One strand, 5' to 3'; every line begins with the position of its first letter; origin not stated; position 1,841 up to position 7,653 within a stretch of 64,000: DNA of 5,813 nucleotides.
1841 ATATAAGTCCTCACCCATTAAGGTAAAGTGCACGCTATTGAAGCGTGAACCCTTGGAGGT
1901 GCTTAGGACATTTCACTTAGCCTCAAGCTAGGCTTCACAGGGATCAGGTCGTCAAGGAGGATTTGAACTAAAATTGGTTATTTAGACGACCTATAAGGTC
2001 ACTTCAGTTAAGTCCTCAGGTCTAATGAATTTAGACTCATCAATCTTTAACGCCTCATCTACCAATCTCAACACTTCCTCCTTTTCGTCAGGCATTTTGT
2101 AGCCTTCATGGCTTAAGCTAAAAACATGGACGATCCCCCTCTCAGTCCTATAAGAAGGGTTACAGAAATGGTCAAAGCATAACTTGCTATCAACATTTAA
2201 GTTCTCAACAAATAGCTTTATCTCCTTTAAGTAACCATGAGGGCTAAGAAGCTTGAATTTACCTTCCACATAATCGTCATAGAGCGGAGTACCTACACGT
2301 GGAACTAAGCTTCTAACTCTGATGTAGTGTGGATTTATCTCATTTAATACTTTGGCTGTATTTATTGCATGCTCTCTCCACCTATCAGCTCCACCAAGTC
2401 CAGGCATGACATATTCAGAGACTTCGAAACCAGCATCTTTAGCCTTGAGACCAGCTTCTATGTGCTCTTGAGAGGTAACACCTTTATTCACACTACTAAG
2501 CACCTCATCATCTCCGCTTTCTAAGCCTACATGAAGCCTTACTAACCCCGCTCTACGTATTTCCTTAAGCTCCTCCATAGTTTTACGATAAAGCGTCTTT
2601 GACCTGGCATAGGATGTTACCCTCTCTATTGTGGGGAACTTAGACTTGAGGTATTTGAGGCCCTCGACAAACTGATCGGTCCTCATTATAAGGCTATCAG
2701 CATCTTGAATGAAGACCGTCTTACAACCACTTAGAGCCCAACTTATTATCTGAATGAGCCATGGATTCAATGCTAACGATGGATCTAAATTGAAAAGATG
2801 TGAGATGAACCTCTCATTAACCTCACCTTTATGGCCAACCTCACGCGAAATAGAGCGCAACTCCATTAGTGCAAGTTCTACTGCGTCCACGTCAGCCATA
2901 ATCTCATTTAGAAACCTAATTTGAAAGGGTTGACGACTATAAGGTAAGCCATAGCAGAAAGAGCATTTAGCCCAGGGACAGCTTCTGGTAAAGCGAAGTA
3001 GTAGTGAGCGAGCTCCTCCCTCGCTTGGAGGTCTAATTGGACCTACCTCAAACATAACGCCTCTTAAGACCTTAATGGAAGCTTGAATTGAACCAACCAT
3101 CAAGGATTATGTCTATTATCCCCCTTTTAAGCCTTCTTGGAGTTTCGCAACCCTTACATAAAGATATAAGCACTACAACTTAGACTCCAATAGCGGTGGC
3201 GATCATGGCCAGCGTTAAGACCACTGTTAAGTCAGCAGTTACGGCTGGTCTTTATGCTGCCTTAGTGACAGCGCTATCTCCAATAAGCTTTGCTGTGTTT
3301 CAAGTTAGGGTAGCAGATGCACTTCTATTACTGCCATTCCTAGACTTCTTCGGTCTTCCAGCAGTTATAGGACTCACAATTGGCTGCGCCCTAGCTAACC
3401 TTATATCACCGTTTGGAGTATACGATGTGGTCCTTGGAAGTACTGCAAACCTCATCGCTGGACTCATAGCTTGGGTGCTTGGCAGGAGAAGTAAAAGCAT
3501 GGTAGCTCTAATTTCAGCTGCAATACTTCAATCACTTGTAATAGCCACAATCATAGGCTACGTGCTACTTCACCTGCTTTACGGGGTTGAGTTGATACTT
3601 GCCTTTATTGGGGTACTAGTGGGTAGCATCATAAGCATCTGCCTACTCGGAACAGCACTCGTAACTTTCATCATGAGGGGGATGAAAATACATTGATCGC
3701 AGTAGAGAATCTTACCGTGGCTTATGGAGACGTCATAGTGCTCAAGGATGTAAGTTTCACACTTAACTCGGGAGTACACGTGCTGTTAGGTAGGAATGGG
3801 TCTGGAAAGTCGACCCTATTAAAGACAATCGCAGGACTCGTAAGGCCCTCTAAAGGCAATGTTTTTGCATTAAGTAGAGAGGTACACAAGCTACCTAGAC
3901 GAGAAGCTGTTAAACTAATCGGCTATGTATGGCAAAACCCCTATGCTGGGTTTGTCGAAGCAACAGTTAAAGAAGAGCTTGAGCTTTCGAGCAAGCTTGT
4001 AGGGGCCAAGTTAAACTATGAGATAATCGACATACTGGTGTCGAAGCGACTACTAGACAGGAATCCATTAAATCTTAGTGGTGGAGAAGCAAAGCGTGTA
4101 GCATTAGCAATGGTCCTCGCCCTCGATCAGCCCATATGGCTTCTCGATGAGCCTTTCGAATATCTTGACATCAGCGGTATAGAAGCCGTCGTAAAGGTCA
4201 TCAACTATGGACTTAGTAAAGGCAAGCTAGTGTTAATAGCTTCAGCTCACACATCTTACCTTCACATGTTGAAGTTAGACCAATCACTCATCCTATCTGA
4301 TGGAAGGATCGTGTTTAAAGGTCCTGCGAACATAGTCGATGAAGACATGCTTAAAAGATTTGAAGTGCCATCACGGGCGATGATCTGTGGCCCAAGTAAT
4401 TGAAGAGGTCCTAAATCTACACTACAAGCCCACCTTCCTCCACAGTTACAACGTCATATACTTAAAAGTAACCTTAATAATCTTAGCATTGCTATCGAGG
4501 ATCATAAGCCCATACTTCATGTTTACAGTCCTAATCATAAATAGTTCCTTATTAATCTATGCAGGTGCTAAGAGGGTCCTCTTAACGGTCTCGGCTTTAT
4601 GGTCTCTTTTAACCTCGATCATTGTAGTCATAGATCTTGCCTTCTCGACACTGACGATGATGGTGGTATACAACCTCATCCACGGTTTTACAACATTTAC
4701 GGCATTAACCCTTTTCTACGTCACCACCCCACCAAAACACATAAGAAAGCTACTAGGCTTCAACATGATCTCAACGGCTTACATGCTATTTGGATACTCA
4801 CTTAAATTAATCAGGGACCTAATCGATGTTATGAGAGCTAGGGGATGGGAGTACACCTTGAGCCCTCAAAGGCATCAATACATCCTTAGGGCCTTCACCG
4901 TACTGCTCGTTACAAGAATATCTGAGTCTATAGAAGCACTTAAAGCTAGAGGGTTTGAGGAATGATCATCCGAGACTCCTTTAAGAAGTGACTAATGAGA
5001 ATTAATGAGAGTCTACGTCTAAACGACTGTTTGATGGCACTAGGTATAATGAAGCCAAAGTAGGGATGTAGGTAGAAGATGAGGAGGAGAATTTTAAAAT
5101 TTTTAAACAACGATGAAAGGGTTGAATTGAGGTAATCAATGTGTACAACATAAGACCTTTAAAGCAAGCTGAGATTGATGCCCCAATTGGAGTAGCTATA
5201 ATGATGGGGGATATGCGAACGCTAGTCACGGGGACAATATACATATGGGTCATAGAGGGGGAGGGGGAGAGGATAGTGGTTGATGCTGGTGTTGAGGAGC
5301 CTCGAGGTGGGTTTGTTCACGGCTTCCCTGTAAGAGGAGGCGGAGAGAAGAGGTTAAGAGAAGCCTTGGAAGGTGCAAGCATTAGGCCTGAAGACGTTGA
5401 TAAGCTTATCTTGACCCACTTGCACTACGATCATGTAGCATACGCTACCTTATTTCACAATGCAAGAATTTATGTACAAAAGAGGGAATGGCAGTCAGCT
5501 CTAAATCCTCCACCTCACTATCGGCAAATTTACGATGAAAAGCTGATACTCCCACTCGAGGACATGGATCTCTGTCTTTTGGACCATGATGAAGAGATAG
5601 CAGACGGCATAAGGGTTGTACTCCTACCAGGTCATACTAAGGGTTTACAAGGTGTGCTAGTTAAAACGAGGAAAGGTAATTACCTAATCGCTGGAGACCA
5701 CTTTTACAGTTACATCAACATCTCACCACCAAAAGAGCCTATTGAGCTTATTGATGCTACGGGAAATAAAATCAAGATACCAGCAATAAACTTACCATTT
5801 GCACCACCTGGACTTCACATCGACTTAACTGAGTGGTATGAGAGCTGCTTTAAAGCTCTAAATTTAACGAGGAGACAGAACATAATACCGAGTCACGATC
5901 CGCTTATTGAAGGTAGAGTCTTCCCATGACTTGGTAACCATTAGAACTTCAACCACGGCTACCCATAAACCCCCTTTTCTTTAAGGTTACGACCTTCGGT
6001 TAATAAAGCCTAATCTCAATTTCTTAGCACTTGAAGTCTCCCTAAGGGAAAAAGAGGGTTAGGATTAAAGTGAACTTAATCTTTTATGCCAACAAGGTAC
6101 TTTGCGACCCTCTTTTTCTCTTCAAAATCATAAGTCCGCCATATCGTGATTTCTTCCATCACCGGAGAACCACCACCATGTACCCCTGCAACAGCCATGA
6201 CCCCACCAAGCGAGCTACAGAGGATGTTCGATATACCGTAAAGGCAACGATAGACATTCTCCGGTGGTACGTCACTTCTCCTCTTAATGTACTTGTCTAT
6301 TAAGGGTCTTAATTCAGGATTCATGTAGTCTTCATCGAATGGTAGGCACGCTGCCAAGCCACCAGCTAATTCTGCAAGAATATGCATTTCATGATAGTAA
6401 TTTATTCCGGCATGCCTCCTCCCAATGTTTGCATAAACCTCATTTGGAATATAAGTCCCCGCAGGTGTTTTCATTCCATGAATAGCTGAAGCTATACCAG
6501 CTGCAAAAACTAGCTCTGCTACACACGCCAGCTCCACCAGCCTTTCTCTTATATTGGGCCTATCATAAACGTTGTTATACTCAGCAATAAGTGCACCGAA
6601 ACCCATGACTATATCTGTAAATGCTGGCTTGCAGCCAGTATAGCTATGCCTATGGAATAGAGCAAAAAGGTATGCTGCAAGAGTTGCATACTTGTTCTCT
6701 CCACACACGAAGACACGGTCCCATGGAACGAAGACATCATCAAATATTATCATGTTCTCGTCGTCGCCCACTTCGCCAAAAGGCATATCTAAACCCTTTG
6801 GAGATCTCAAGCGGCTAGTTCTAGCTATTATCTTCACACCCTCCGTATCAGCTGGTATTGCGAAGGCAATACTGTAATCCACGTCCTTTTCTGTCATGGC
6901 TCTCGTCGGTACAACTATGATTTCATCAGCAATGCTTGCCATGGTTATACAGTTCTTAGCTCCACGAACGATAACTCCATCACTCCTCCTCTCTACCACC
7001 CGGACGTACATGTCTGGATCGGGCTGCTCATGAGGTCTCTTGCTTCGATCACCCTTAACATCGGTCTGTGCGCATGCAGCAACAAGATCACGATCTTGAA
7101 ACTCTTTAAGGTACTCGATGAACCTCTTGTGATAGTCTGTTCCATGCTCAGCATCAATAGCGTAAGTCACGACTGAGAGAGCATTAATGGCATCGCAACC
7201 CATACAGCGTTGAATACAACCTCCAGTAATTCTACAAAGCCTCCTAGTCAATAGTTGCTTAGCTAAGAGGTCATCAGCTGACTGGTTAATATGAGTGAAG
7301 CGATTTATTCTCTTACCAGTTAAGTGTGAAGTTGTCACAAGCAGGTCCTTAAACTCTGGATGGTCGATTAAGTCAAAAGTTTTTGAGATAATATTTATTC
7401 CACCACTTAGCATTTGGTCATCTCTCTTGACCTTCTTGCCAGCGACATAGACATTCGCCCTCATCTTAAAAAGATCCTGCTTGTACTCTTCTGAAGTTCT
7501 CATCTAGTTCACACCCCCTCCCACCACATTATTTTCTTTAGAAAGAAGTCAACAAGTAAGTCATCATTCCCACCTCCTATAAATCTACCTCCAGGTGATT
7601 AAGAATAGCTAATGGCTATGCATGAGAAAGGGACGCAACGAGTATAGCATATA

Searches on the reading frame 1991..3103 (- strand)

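Call 35: search_protein_families(library=pfam, proteins=[window:1991-3103:-], max_evalue=0.001)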
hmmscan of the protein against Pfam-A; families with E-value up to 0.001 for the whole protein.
window:1991-3103:- (370 aa): 1 family
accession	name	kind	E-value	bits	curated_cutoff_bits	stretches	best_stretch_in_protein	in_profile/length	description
PF04055.27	Radical_SAM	-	8.5e-14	52.5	29.5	1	126-242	45-157/166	Radical SAM superfamily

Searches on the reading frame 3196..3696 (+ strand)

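Call 35: search_protein_families(library=pfam, proteins=[window:3196-3696:+], max_evalue=0.001)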
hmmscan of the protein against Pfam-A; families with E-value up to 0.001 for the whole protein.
window:3196-3696:+ (166 aa): 1 family
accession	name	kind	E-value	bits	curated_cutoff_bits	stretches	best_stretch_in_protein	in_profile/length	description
PF06177.16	QueT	-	7.5e-28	98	33.7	1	11-160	2-140/141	QueT transporter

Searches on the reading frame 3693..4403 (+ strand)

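Call 35: search_protein_families(library=pfam, proteins=[window:3693-4403:+], max_evalue=0.001)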
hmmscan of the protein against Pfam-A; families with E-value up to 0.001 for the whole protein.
window:3693-4403:+ (236 aa): 5 families
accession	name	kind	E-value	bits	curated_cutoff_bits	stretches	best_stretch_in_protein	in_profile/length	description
PF00005.33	ABC_tran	-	1.2e-26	94.4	25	1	17-155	1-136/137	ABC transporter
PF02463.25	SMC_N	-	3.3e-10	40.2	40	1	19-185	17-197/220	RecF/RecN/SMC N terminal domain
PF13304.12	AAA_21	-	6.7e-07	30.1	27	1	28-49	1-22/304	AAA domain, putative AbiEii toxin, Type IV TA system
PF13555.12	AAA_29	-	2e-05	24.7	27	1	22-54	17-50/61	P-loop containing region of AAA domain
PF13476.12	AAA_23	-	0.00015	22.9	27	1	18-46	11-39/201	AAA domain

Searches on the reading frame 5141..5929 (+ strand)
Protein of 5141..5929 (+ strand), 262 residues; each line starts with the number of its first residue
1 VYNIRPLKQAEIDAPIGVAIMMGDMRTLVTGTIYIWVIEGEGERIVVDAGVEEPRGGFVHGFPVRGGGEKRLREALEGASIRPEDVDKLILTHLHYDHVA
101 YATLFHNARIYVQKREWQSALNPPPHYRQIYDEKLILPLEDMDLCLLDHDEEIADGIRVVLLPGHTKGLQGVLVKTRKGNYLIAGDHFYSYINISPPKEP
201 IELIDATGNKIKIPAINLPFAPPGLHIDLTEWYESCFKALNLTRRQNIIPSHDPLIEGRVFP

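Call 35: search_protein_families(library=pfam, proteins=[window:5141-5929:+], max_evalue=0.001)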
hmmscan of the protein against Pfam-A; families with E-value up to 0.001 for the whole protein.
window:5141-5929:+ (262 aa): 2 families
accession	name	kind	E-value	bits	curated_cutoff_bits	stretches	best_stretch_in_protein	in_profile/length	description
PF00753.33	Lactamase_B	-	1.1e-23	84.6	22.7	1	32-239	5-184/196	Metallo-beta-lactamase superfamily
PF12706.13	Lactamase_B_2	-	3.1e-05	24.1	27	1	44-133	2-82/200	Beta-lactamase superfamily domain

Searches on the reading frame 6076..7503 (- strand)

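Call 35: search_protein_families(library=pfam, proteins=[window:6076-7503:-], max_evalue=0.001)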
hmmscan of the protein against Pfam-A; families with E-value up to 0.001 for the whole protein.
window:6076-7503:- (475 aa): 3 families
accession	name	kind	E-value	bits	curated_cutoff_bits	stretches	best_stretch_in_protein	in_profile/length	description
PF11794.13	HpaB_N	-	6.3e-94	315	35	1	3-266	1-270/270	4-hydroxyphenylacetate 3-hydroxylase N terminal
PF03241.18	HpaB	-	9.8e-57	191.8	25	1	276-471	4-201/202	4-hydroxyphenylacetate 3-hydroxylase C terminal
PF02770.24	Acyl-CoA_dh_M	-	1.1e-05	26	33.3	1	169-229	20-78/97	Acyl-CoA dehydrogenase, middle domain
